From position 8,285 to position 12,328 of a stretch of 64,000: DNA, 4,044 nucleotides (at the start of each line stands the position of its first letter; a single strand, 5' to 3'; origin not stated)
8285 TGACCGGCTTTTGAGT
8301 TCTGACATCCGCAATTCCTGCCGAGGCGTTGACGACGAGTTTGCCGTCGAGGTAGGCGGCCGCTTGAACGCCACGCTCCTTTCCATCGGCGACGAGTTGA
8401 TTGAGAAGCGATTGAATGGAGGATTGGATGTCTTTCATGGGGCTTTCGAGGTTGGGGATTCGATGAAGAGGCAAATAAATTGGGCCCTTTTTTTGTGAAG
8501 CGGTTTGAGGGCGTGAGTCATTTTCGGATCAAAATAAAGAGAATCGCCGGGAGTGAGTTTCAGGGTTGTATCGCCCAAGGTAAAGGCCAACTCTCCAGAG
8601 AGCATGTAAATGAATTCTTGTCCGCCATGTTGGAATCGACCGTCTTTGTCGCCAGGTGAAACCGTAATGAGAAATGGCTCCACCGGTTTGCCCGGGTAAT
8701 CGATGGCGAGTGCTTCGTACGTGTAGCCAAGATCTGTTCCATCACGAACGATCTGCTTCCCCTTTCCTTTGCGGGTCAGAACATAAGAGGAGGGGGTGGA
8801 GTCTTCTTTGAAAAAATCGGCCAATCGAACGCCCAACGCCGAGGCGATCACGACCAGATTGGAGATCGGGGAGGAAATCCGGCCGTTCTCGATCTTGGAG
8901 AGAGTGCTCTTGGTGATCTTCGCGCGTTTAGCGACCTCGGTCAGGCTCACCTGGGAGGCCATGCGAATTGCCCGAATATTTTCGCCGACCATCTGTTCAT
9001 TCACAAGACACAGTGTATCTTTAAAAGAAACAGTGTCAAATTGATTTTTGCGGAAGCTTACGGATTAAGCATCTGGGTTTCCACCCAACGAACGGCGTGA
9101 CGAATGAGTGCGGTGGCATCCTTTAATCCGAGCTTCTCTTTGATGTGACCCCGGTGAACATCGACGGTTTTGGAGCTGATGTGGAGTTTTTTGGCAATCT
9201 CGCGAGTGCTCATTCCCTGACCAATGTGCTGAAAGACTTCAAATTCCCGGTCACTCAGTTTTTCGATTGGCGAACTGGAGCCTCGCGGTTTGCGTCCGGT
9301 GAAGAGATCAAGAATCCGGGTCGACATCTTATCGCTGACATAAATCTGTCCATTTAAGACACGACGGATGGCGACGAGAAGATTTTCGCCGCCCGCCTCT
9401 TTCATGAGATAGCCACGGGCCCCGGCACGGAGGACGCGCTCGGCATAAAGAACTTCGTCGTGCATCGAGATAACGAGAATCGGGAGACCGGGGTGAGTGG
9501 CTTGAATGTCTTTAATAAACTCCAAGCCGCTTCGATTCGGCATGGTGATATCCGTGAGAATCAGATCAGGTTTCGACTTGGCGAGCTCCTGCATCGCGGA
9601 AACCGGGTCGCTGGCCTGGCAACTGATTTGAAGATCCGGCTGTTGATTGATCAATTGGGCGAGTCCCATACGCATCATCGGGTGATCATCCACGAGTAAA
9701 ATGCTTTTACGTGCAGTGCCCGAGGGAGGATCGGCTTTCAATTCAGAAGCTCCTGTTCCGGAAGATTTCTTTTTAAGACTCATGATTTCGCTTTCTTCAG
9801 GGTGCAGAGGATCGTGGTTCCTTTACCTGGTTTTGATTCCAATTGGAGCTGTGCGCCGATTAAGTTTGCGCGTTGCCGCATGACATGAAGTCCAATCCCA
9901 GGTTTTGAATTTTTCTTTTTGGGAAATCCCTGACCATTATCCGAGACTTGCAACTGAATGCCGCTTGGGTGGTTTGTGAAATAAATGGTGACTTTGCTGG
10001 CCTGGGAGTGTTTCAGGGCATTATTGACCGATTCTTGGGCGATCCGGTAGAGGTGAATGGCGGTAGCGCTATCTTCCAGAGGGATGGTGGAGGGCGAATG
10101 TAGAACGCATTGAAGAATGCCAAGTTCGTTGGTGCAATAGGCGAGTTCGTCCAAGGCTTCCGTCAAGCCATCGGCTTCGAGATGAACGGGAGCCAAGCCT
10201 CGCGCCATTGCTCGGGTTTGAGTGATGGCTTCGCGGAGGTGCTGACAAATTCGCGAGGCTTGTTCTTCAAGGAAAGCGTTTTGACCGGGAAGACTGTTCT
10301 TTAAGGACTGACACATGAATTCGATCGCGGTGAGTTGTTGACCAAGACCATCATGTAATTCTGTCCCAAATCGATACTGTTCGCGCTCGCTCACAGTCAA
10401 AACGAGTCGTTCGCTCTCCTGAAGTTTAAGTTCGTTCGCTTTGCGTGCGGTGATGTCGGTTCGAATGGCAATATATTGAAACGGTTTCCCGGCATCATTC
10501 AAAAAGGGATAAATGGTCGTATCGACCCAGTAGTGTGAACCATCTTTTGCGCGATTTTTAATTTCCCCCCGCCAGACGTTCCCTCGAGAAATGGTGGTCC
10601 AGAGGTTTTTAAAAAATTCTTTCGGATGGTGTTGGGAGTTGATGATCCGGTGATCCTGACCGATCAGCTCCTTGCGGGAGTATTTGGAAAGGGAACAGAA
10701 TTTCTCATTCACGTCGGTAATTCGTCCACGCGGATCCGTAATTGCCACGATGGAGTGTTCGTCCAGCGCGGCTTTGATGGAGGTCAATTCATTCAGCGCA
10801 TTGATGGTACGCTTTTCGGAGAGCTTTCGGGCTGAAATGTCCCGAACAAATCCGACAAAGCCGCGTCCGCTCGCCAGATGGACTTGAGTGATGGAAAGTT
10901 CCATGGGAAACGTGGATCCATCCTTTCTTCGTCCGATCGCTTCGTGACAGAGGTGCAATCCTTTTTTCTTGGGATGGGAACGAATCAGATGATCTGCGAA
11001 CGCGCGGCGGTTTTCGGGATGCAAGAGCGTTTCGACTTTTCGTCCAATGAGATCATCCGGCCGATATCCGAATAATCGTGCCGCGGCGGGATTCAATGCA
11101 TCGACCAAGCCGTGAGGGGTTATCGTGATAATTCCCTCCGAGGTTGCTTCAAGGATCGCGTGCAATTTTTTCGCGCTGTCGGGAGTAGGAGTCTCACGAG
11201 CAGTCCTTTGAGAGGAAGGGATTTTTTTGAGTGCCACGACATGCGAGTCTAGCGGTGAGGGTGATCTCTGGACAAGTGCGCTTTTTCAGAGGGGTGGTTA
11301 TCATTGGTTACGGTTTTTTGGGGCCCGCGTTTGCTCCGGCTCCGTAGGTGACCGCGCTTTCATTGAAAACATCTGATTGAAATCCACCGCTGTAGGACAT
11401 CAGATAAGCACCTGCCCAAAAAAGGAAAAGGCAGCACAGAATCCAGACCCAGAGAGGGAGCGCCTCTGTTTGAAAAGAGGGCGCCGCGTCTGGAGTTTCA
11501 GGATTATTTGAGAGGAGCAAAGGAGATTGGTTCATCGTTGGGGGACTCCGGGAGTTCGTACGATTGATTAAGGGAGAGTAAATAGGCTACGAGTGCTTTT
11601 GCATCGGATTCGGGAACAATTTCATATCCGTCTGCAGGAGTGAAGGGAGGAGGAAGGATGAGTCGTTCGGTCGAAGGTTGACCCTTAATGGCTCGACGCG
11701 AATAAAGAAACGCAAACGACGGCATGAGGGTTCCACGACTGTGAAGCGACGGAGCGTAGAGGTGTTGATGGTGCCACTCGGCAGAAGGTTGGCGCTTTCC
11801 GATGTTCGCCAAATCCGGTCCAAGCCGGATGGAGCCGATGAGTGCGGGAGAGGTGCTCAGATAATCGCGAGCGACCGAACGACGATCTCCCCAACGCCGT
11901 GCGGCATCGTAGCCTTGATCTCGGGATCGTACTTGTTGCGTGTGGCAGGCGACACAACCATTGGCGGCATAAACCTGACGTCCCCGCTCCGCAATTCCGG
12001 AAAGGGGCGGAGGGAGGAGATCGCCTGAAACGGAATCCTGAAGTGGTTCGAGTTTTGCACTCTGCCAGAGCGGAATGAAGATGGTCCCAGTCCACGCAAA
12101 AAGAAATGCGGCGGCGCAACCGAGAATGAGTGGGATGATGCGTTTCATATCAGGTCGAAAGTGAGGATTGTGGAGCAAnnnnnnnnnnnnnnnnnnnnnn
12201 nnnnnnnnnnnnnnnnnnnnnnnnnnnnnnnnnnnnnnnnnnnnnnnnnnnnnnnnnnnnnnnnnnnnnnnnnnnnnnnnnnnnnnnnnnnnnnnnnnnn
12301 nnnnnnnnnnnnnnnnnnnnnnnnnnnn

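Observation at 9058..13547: cbb3-like cluster whose CcoN homologue has lost every binuclear-centre histidine, linked to a PAS kinase and LuxR regulator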

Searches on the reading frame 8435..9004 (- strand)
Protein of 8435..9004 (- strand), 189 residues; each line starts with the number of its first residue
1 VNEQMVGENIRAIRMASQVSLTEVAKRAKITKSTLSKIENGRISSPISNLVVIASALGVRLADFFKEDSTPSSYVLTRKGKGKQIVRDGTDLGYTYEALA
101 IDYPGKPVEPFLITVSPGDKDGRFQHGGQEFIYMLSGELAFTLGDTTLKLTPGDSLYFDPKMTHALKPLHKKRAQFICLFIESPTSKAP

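Call 6: search_protein_families(library=pfam, proteins=[window:8435-9004:-], max_evalue=0.01)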
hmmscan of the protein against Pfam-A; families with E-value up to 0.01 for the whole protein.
window:8435-9004:- (189 aa): 8 families
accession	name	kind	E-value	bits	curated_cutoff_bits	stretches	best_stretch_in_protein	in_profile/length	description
PF07883.17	Cupin_2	-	3.1e-15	56.1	27.2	1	112-179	2-69/70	Cupin domain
PF01381.28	HTH_3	-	6.5e-12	45.7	23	1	10-64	1-55/55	Helix-turn-helix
PF13560.12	HTH_31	-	2e-09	38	27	1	7-59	3-56/64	Helix-turn-helix domain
PF13443.12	HTH_26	-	2.6e-08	34.4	22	1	10-65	2-58/63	Cro/C1-type HTH DNA-binding domain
PF12844.13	HTH_19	-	2.1e-07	31.2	30.2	1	7-61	1-55/64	Helix-turn-helix domain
PF05899.18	Cupin_3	-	4.2e-06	26.8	23.5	1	115-165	14-63/74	EutQ-like cupin domain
PF13413.12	HTH_25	-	9.8e-05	22.5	24.6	1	11-44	3-36/62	Helix-turn-helix domain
PF02311.25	AraC_binding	-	0.00017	21.7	21.1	1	125-176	20-71/135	AraC-like ligand binding domain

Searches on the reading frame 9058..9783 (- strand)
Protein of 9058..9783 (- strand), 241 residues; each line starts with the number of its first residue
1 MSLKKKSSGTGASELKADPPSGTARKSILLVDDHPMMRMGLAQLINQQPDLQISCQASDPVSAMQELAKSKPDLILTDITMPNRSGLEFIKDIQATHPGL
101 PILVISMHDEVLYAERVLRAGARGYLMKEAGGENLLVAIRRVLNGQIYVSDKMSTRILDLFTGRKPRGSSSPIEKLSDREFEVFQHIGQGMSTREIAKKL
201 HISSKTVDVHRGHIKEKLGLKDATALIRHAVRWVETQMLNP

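Call 6: search_protein_families(library=pfam, proteins=[window:9058-9783:-], max_evalue=0.01)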
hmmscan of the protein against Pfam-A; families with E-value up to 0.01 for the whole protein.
window:9058-9783:- (241 aa): 4 families
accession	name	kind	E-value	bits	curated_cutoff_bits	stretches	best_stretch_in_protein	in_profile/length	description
PF00072.30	Response_reg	-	2.4e-28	98.9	30.2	1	28-139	1-110/111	Response regulator receiver domain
PF00196.25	GerE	-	4.7e-18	65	23.5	1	175-230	2-57/57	Bacterial regulatory proteins, luxR family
PF08281.18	Sigma70_r4_2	-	1.9e-07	31.1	25.7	1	173-218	8-54/54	Sigma-70, region 4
PF13384.12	HTH_23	-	0.00088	19.5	24.6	1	181-208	8-35/50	Homeodomain-like domain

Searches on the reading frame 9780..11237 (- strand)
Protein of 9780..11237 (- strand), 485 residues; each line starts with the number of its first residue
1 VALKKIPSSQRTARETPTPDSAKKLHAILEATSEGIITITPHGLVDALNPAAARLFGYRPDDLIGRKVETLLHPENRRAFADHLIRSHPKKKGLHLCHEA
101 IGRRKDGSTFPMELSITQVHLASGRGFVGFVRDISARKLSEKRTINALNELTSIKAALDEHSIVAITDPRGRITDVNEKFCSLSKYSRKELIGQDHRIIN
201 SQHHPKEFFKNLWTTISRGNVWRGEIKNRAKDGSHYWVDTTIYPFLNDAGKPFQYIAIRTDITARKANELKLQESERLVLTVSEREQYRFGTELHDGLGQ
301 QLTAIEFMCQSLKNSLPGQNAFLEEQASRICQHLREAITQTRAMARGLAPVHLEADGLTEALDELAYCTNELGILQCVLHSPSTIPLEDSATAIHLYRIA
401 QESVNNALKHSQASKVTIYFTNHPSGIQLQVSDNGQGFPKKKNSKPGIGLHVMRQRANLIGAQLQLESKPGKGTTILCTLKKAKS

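Call 6: search_protein_families(library=pfam, proteins=[window:9780-11237:-], max_evalue=0.01)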
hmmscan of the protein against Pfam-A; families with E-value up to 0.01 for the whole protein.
window:9780-11237:- (485 aa): 10 families
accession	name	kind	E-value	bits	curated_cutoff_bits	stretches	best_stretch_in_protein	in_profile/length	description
PF13426.13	PAS_9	-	4.3e-36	123.8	27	2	164-264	4-103/103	PAS domain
PF00989.32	PAS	-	5.6e-28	97.7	22.6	2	24-134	2-113/113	PAS fold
PF08448.16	PAS_4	-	3.9e-24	85.4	23.1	2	29-138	1-109/110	PAS fold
PF08447.18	PAS_3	-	1.8e-22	79.8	25.6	2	174-258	2-88/89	PAS fold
PF02518.31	HATPase_c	-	2.6e-15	57.3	26.4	1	393-482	3-109/111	Histidine kinase-, DNA gyrase B-, and HSP90-like ATPase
PF13188.13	PAS_8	-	1.8e-12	47.1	21.8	2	24-75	2-53/65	PAS domain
PF07730.19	HisKA_3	-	9.2e-12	45.8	24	1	289-352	4-67/68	Histidine kinase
PF24820.1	Diguanyl_cycl_sensor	-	3.8e-09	36.9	28.1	1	29-121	2-98/109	Diguanylate cyclase-like sensor domain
PF13581.12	HATPase_c_2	-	2.6e-05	24.7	27.4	1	398-456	34-108/127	Histidine kinase-like ATPase domain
PF14598.12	PAS_11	-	0.0031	17.9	25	0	167-260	8-101/109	PAS domain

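Call 47: find_homologous_proteins(query=window:9780-11237:-, max_evalue=1e-20)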
Query window:9780-11237:- (485 aa): 7242 proteins with E <= 1e-20 among 8000 candidates; the best 120 are listed.
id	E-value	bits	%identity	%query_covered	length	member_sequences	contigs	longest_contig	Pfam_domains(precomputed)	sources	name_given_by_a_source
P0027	0.0e+0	1096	100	100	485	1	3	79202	PF08447.19,PF13426.14,PF13188.14,PF24820.2,PF13581.13,PF07730.20,PF08448.17,PF02518.32,PF00989.32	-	-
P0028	2.1e-268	909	44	55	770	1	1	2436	PF26130.1,PF08447.19,PF13426.14,PF13188.14,PF18095.8,PF14137.12,PF08448.17,PF00989.32,PF24990.1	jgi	jgi:PAS domain S-box-containing protein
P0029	1.7e-224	764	34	96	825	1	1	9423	PF08447.19,PF13426.14,PF13188.14,PF18095.8,PF08448.17,PF02518.32,PF00512.32,PF00989.32,PF24990.1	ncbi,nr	ncbi:MAG: Biofilm dispersion protein BdlA, partial [Verrucomicrobia bacterium]|nr:Biofilm dispersion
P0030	2.8e-220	750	46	53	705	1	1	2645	PF08447.19,PF13426.14,PF12495.14,PF13188.14,PF18095.8,PF13585.13,PF08448.17,PF00989.32,PF24990.1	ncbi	ncbi:MAG: PAS domain S-box protein, partial [Myxococcota bacterium]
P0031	3.1e-215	733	33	92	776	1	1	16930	PF08447.19,PF13426.14,PF13188.14,PF21461.4,PF22960.3,PF08448.17,PF02518.32,PF00989.32,PF24990.1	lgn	-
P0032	1.2e-207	708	32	98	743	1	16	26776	PF08447.19,PF13426.14,PF13188.14,PF18095.8,PF22960.3,PF08448.17,PF02518.32,PF00989.32,PF24990.1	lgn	-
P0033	1.3e-207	708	33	98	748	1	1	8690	PF23288.2,PF08447.19,PF13426.14,PF13188.14,PF22960.3,PF08448.17,PF02518.32,PF00512.32,PF00989.32,PF24990.1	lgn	-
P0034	3.5e-207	707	33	98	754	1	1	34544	PF08447.19,PF13426.14,PF13188.14,PF22960.3,PF08448.17,PF02518.32,PF00989.32,PF24990.1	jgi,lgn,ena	-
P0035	8.0e-207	706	42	59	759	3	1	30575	PF08447.19,PF13426.14,PF01480.23,PF13188.14,PF22960.3,PF11080.14,PF08448.17,PF02518.32,PF00989.32,PF24990.1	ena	-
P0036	3.7e-202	690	33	97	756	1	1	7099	PF23288.2,PF08447.19,PF13426.14,PF01480.23,PF13188.14,PF08448.17,PF02518.32,PF00512.32,PF00989.32,PF24990.1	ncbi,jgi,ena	jgi:PAS domain S-box-containing protein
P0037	6.0e-199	680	34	98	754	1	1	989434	PF08447.19,PF13426.14,PF13188.14,PF22960.3,PF08448.17,PF02518.32,PF00512.32,PF00989.32,PF24990.1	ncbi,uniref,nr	ncbi:PAS domain-containing sensor histidine kinase [Flavobacterium granuli]|uniref:histidine kinase 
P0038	1.2e-196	672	43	55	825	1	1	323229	PF13426.14,PF13188.14,PF18095.8,PF22960.3,PF00512.32,PF24990.1,PF08447.19,PF21461.4,PF08448.17,PF02518.32,PF00989.32,PF14501.13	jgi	-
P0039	1.2e-194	665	33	97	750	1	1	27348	PF23288.2,PF08447.19,PF13426.14,PF13188.14,PF22960.3,PF08448.17,PF02518.32,PF00512.32,PF00989.32,PF24990.1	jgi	jgi:PAS domain S-box-containing protein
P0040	1.8e-193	662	46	52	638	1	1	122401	PF08447.19,PF13426.14,PF13188.14,PF18095.8,PF08448.17,PF00989.32,PF24990.1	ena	-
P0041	1.2e-186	639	48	53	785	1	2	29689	PF13426.14,PF13188.14,PF18095.8,PF24820.2,PF00512.32,PF24990.1,PF08447.19,PF12860.14,PF08448.17,PF02518.32,PF00989.32,PF14598.13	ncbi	-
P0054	5.0e-169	581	57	99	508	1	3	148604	PF08447.19,PF13426.14,PF13188.14,PF24820.2,PF13581.13,PF07730.20,PF08448.17,PF02518.32,PF00989.32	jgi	jgi:PAS domain S-box-containing protein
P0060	6.5e-168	577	56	99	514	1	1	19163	PF08447.19,PF13426.14,PF13188.14,PF24820.2,PF07730.20,PF08448.17,PF02518.32,PF00989.32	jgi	jgi:two-component system sensor histidine kinase NreB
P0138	1.5e-130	454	60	72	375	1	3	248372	PF08447.19,PF13426.14,PF13581.13,PF07730.20,PF08448.17,PF02518.32,PF00989.32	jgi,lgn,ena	jgi:PAS domain S-box-containing protein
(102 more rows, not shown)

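Call 49: find_encoding_contigs(protein=P0054, flank=8000, max_places=2)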
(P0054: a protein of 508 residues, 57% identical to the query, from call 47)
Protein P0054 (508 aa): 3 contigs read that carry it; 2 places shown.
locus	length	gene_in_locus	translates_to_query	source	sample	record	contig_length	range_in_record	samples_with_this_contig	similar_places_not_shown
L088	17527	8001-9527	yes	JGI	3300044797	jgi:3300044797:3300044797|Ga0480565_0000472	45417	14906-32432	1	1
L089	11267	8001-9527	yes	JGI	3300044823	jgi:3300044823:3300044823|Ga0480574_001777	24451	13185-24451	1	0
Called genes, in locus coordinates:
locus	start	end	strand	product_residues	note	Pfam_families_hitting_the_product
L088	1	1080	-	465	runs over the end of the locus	PF00365:PFK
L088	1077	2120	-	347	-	PF04168:Alpha-E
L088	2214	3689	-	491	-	PF04174:CP_ATPgrasp_1, PF14403:CP_ATPgrasp_2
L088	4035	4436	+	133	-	PF22091:DUF6941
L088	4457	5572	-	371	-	PF01571:GCV_T, PF08669:GCV_T_C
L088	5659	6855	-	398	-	PF00005:ABC_tran, PF13304:AAA_21 (faint), PF17912:OB_MalK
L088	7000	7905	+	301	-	PF10114:PocR, PF00165:HTH_AraC (weak), PF12833:HTH_18, PF00165:HTH_AraC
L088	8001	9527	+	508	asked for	PF00989:PAS, PF13188:PAS_8, PF13426:PAS_9, PF00989:PAS, PF08448:PAS_4, PF13426:PAS_9, PF08447:PAS_3, PF07730:HisKA_3, +4 more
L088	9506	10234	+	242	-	PF00072:Response_reg, PF08281:Sigma70_r4_2 (weak), PF00196:GerE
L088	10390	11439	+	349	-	PF04055:Radical_SAM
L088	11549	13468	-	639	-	-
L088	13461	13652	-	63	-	-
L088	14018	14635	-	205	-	PF07638:Sigma70_ECF, PF04542:Sigma70_r2, PF19889:DUF6362 (weak), PF08281:Sigma70_r4_2, PF04545:Sigma70_r4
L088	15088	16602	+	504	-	-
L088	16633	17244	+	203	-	-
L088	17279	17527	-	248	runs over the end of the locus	PF00406:ADK, PF13207:AAA_17, PF13671:AAA_33 (weak), PF05191:ADK_lid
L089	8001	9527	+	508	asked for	PF00989:PAS, PF13188:PAS_8, PF13426:PAS_9, PF00989:PAS, PF08448:PAS_4, PF13426:PAS_9, PF08447:PAS_3, PF07730:HisKA_3, +4 more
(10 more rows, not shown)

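Call 50: find_encoding_contigs(protein=P0060, flank=8000, max_places=2)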
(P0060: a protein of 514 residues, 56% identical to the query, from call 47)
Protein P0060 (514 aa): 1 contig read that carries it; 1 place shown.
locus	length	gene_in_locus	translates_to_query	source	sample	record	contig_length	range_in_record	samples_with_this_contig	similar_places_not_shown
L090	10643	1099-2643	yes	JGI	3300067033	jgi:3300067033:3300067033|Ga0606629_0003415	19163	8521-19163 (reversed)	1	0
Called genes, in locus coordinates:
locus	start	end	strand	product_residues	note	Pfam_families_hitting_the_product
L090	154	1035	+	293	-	PF10114:PocR, PF00165:HTH_AraC, PF12833:HTH_18, PF00165:HTH_AraC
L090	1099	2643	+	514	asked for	PF00989:PAS, PF08448:PAS_4, PF13426:PAS_9, PF00989:PAS, PF08447:PAS_3, PF08448:PAS_4, PF13426:PAS_9, PF07730:HisKA_3, +3 more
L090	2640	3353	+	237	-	PF00072:Response_reg, PF00196:GerE, PF08281:Sigma70_r4_2 (weak)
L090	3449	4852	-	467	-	PF07394:DUF1501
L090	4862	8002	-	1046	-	PF07635:PSCyt1, PF07583:PSCyt2, PF07587:PSD1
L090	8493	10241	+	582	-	PF00675:Peptidase_M16, PF05193:Peptidase_M16_C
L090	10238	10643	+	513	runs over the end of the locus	PF00675:Peptidase_M16 (weak), PF05193:Peptidase_M16_C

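Call 61: find_encoding_contigs(protein=P0138, flank=8000, max_places=2)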
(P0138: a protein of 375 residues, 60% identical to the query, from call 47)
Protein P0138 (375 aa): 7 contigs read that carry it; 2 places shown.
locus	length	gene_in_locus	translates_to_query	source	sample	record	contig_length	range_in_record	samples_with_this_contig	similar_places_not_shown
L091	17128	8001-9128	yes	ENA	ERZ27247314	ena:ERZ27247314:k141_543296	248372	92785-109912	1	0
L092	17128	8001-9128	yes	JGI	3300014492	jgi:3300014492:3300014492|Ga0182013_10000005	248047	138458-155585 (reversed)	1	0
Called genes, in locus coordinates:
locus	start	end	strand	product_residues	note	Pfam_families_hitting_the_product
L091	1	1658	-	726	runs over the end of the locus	PF01642:MM_CoA_mutase, PF02310:B12-binding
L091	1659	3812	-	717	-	PF01642:MM_CoA_mutase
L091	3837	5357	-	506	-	PF00682:HMGL-like, PF02436:PYC_OADA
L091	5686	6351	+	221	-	PF00406:ADK, PF13207:AAA_17, PF13671:AAA_33 (faint), PF05191:ADK_lid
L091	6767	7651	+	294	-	PF10114:PocR, PF00165:HTH_AraC, PF12833:HTH_18, PF00165:HTH_AraC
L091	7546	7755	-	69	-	-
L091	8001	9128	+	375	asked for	PF00989:PAS, PF08448:PAS_4, PF13426:PAS_9, PF08447:PAS_3, PF07730:HisKA_3, PF13581:HATPase_c_2 (faint), PF02518:HATPase_c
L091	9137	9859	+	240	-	PF00072:Response_reg, PF00196:GerE, PF08281:Sigma70_r4_2 (weak)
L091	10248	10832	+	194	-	PF00583:Acetyltransf_1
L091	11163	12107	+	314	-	PF04055:Radical_SAM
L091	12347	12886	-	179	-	-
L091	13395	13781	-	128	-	PF02472:ExbD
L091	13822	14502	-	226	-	PF13103:TonB_2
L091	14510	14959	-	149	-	PF02472:ExbD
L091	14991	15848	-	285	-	PF01618:MotA_ExbB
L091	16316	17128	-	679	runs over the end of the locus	PF00015:MCPsignal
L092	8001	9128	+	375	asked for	PF00989:PAS, PF08448:PAS_4, PF13426:PAS_9, PF08447:PAS_3, PF07730:HisKA_3, PF13581:HATPase_c_2 (faint), PF02518:HATPase_c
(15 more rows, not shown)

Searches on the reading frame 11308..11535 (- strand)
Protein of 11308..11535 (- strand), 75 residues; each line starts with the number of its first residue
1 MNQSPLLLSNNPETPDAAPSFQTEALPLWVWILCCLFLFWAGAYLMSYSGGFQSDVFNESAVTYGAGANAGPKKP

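Call 6: search_protein_families(library=pfam, proteins=[window:11308-11535:-], max_evalue=0.01)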
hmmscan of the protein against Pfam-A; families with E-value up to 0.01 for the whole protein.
window:11308-11535:- (75 aa): 0 families

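Call 55: search_protein_families(library=ncbifam, proteins=[window:11308-11535:-], max_evalue=0.001)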
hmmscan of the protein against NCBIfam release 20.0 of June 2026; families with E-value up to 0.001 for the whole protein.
window:11308-11535:- (75 aa): 0 families

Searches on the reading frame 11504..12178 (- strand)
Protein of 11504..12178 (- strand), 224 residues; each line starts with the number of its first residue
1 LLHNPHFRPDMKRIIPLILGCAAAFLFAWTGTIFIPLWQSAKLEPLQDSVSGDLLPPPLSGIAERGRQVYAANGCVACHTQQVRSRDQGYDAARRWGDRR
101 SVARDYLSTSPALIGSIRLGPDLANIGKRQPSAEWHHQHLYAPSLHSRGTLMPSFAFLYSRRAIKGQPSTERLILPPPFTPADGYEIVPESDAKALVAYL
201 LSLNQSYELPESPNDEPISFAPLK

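Call 6: search_protein_families(library=pfam, proteins=[window:11504-12178:-], max_evalue=0.01)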
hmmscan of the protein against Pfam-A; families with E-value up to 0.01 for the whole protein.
window:11504-12178:- (224 aa): 3 families
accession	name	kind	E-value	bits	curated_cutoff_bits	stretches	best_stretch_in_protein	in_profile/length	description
PF02433.20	FixO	-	1.1e-22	81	29.6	1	59-162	46-144/219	Cytochrome C oxidase, mono-heme subunit/FixO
PF00034.26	Cytochrom_C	-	4.6e-09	37.9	21.3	1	63-203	1-89/90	Cytochrome c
PF13442.11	Cytochrome_CBB3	-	0.0037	18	27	0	63-85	3-20/68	Cytochrome C oxidase, cbb3-type, subunit III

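Call 55: search_protein_families(library=ncbifam, proteins=[window:11504-12148:-], max_evalue=0.001)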
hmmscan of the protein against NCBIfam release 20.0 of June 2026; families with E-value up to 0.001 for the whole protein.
window:11504-12148:- (214 aa): 5 families
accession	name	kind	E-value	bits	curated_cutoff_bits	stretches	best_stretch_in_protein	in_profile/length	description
NF011054.0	PRK14486.1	equivalog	3.6e-25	89.1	447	1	18-196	23-189/294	putative bifunctional cbb3-type cytochrome c oxidase subunit II/cytochrome c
NF011055.0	PRK14487.1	subfamily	1.9e-24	86.4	218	1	48-198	51-203/212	cbb3-type cytochrome c oxidase subunit II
TIGR00781.1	ccoO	equivalog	7.6e-19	68.3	200.65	1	52-153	49-145/232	cytochrome-c oxidase, cbb3-type subunit II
NF011053.0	PRK14485.1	subfamily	1e-18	67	1080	1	52-152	538-633/716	putative bifunctional cbb3-type cytochrome c oxidase subunit I/II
TIGR04485.1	thiosulf_SoxX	equivalog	3.8e-06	27.5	61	1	109-193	21-78/78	sulfur oxidation c-type cytochrome SoxX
